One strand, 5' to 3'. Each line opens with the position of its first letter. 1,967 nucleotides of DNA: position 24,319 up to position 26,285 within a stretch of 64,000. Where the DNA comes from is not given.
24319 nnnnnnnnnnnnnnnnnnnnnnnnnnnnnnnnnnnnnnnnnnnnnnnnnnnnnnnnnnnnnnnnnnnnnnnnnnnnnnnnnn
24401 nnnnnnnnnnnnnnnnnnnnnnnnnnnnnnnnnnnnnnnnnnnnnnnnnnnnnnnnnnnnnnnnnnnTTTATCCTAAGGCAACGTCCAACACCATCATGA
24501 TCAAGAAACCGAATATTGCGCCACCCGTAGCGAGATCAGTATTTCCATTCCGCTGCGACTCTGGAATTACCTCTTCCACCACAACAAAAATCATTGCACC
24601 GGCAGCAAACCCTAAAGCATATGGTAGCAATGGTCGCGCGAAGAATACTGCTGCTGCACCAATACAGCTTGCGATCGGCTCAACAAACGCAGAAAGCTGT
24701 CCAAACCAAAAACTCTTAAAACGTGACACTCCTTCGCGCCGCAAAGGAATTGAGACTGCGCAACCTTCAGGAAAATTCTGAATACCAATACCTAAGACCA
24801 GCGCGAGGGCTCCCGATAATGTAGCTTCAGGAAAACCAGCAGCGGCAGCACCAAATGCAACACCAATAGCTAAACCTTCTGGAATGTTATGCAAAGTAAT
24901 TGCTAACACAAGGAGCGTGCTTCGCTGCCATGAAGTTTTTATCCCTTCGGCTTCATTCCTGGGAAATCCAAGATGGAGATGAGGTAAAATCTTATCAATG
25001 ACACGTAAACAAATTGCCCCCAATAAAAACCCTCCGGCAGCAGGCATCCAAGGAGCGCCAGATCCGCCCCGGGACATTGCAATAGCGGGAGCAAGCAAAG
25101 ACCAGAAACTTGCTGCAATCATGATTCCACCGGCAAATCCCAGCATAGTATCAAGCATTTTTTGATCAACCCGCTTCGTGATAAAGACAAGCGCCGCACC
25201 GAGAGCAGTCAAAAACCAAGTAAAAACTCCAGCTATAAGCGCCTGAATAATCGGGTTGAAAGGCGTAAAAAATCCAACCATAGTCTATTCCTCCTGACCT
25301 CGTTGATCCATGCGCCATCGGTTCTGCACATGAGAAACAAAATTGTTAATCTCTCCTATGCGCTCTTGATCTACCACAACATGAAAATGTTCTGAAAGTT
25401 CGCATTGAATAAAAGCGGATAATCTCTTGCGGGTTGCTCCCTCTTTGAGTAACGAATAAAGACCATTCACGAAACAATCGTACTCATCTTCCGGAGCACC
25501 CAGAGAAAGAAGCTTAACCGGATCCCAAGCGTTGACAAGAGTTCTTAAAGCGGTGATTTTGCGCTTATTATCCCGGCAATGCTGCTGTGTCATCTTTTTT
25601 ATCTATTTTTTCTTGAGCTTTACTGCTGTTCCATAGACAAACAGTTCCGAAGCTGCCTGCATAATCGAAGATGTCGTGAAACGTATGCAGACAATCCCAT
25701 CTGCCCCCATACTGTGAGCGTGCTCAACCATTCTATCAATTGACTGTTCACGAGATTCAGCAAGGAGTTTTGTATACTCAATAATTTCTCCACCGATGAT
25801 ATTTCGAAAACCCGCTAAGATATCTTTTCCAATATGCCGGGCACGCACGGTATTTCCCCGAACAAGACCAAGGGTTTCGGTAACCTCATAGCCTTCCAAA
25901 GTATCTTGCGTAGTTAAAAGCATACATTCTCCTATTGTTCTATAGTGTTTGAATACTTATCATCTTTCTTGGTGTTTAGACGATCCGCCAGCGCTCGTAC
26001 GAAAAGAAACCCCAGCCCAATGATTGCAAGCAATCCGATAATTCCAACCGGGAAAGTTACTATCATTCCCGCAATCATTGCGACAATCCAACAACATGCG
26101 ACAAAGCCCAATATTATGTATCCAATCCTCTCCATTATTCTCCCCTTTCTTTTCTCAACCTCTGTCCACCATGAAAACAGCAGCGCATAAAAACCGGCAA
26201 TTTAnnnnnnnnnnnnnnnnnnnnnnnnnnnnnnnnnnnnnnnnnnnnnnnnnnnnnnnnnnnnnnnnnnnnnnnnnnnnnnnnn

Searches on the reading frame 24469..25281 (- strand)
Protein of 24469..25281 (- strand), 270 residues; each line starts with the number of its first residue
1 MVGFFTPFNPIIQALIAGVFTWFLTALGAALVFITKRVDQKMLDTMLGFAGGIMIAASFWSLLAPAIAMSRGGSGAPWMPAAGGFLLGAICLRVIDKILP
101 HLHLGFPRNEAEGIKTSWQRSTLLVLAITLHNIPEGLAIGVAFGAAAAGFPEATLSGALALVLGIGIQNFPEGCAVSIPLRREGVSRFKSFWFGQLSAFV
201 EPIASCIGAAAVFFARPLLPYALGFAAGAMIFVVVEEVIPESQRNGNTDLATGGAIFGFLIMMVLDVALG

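Call 3: search_protein_families(library=pfam, proteins=[window:24469-25281:-], max_evalue=0.01)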
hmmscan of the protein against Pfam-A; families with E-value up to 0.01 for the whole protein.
window:24469-25281:- (270 aa): 1 family
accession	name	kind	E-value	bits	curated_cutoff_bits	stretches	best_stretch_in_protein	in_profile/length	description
PF02535.28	Zip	-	7.8e-24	84.9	35.1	2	119-265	176-322/323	ZIP Zinc transporter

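Call 4: search_protein_families(library=ncbifam, proteins=[window:24469-25281:-], max_evalue=0.01)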
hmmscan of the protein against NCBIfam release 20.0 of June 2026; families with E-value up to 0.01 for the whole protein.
window:24469-25281:- (270 aa): 2 families
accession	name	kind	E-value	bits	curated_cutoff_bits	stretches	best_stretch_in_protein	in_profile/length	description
NF003243.0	PRK04201.1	equivalog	7.6e-39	133.6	252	1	11-264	5-260/266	zinc transporter ZupT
TIGR00894.1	2A0114euk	subfamily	0.0047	15.5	626.45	1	191-265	113-186/465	Na(+)-dependent inorganic phosphate cotransporter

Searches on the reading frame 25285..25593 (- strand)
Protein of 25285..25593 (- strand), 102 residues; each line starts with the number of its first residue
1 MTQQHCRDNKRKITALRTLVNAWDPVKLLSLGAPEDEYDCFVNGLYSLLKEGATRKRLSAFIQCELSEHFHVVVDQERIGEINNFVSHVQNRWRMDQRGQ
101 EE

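Call 3: search_protein_families(library=pfam, proteins=[window:25285-25593:-], max_evalue=0.01)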
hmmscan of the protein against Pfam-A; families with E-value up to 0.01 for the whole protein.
window:25285-25593:- (102 aa): 0 families

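Call 73: search_protein_families(library=ncbifam, proteins=[window:25285-25593:-], max_evalue=0.01)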
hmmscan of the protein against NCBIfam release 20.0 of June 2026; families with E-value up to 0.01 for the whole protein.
window:25285-25593:- (102 aa): 0 families

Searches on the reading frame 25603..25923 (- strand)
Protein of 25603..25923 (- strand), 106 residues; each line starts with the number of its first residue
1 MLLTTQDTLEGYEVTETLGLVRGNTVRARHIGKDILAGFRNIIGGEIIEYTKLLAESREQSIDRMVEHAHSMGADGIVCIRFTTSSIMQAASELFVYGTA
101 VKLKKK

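Call 3: search_protein_families(library=pfam, proteins=[window:25603-25923:-], max_evalue=0.01)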
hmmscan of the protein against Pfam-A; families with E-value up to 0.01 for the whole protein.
window:25603-25923:- (106 aa): 1 family
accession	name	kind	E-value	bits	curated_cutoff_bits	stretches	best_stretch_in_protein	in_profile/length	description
PF01906.23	YbjQ_1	-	8e-38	129.6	23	1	1-103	1-103/103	Putative heavy-metal-binding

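Call 73: search_protein_families(library=ncbifam, proteins=[window:25603-25923:-], max_evalue=0.01)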
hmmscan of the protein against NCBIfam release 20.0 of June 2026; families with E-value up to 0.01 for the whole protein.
window:25603-25923:- (106 aa): 5 families
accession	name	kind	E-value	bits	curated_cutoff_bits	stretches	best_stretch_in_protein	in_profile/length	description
NF002989.0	PRK03732.1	equivalog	1.1e-32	112.5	181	1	3-105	10-112/114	hypothetical protein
NF002776.0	PRK02877.1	equivalog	1.4e-16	60.6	160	1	1-104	1-106/107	hypothetical protein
NF002224.0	PRK01119.1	equivalog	4.2e-13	49.3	169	1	1-102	1-104/110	putative heavy metal-binding protein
NF009496.0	PRK12856.1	subfamily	2.6e-12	46.9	177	1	1-102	1-102/103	hypothetical protein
NF009495.0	PRK12855.1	subfamily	1.4e-10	41.4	180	1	1-102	1-102/103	hypothetical protein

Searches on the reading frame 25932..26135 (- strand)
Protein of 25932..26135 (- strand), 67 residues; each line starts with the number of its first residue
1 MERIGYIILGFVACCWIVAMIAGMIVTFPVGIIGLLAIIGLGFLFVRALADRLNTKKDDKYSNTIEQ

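Call 3: search_protein_families(library=pfam, proteins=[window:25932-26135:-], max_evalue=0.01)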
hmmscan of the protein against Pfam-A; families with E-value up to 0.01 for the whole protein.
window:25932-26135:- (67 aa): 2 families
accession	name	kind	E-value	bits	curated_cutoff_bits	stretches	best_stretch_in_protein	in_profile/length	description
PF20990.2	DUF2207_C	-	0.0037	17.4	33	1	4-55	143-194/247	Predicted membrane protein (DUF2207) C-terminal domain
PF11014.13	DUF2852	-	0.0074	16.8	22.5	0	14-56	7-44/116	Protein of unknown function (DUF2852)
